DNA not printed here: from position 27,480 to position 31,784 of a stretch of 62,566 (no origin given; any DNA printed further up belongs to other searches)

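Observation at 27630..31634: A-A-T-TE synthetase: two adenylation domains, one carrier, no condensation domain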

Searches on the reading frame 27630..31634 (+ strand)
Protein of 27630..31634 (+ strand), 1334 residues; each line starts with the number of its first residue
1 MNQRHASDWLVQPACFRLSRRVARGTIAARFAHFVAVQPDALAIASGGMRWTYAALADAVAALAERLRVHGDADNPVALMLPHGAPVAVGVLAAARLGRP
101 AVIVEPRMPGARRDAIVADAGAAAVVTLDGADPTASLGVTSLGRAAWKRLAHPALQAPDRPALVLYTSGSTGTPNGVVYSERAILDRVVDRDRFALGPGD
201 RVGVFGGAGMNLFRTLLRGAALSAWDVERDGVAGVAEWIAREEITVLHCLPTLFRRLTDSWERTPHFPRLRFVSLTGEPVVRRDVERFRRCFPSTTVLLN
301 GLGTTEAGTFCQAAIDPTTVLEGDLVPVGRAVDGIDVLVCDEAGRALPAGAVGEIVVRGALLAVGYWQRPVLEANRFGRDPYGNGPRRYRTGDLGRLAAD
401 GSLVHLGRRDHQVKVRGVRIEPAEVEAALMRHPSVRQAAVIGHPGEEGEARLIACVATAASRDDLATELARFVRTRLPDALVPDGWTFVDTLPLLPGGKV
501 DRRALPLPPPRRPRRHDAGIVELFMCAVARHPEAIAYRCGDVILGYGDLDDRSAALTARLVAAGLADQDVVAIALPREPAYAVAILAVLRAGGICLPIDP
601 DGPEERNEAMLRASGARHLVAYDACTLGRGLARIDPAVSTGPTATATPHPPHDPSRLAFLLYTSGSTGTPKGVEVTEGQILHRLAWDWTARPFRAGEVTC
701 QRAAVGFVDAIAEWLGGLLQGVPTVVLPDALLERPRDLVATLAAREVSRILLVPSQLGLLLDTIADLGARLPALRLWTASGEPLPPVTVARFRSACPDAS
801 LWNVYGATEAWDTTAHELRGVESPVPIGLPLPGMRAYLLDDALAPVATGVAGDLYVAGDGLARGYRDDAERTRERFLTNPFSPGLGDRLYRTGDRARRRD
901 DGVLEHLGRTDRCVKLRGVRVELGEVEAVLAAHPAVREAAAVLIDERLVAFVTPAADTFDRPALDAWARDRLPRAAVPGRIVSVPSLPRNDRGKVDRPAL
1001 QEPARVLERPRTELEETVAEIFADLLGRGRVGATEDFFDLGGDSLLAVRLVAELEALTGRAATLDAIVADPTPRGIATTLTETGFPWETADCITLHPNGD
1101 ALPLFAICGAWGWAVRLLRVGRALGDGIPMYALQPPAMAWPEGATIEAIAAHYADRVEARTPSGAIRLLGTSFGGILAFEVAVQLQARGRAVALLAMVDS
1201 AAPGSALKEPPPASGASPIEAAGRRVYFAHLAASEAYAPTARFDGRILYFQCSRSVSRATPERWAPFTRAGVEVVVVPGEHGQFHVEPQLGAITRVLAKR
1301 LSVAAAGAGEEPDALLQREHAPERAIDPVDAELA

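Call 4: search_protein_families(library=pfam, proteins=[window:27630-31634:+], max_evalue=0.01)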
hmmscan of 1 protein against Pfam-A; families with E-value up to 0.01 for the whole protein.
window:27630-31634:+ (1334 aa): 4 families
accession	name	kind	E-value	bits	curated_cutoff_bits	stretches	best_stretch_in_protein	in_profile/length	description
PF00501.34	AMP-binding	-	2.3e-117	392.5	29.9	2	527-865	4-383/384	AMP-binding enzyme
PF13193.12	AMP-binding_C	-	7.2e-28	97.8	24.5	2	424-499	1-76/76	AMP-binding enzyme C-terminal domain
PF00975.26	Thioesterase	-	2.5e-15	57.8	26.4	1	1122-1205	21-107/226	Thioesterase domain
PF00550.31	PP-binding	-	1.9e-12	47.7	20.8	1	1017-1079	2-66/67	Phosphopantetheine attachment site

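Call 5: search_protein_families(library=ncbifam, proteins=[window:27630-31634:+], max_evalue=0.01)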
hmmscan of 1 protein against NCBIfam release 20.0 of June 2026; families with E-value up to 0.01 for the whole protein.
window:27630-31634:+ (1334 aa): 108 families (the best 25 are shown)
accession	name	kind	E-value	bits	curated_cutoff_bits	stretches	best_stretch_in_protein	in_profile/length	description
TIGR01733.1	AA-adenyl-dom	subfamily_domain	3.6e-192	638.6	317.4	2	546-940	2-408/409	amino acid adenylation domain-containing protein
NF038078.1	NRPS_MxcG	equivalog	3.3e-162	541.6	2300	2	519-1083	457-1044/1442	myxochelin non-ribosomal peptide synthetase MxcG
NF004282.0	PRK05691.1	subfamily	2.9e-157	524.7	4090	2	520-1053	1133-1678/4334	non-ribosomal peptide synthase/polyketide synthase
NF041803.1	NRPS_SolG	exception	7.2e-148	494.1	2200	2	522-1055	565-1131/1163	solanimycin non-ribosomal peptide synthetase SolG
NF007605.2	PRK10252.1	equivalog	3.8e-125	418.9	2400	2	523-1218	459-1184/1292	enterobactin non-ribosomal peptide synthetase EntF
NF047350.1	aureusi_NRPS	equivalog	1.8e-121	406.6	2500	2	518-1082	413-977/2373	aureusimine non-ribosomal peptide synthetase AusA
TIGR03098.1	ligase_PEP_1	hypoth_equivalog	1.7e-103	346.8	592.35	3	36-505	11-514/517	acyl-CoA ligase (AMP-forming), exosortase A system-associated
NF004837.0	PRK06187.1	subfamily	8.1e-100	334.6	476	4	159-505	170-518/531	long-chain-fatty-acid--CoA ligase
NF003417.0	PRK04813.1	subfamily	4.5e-96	322.4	476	2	527-1002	12-501/505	D-alanine--poly(phosphoribitol) ligase subunit DltA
TIGR01734.1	D-ala-DACP-lig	equivalog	7.1e-93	311.9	559.85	2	528-1002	10-500/504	D-alanine--poly(phosphoribitol) ligase subunit DltA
NF005858.0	PRK07787.1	subfamily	1.4e-82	277.7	575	2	40-505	16-468/471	acyl-CoA synthetase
NF004822.0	PRK06178.1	equivalog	2.3e-73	247.7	782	3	307-505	372-563/571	acyl-CoA synthetase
TIGR03443.1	alpha_am_amid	equivalog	7.4e-71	239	1030.1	5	846-942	616-732/1390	L-aminoadipate-semialdehyde dehydrogenase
NF004511.1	PRK05852.1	equivalog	9.6e-70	235.6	650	2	33-505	7-500/505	FadD7 family fatty acid--CoA ligase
NF006572.0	PRK09088.1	equivalog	7.9e-67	226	696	3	35-505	11-483/491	acyl-CoA synthetase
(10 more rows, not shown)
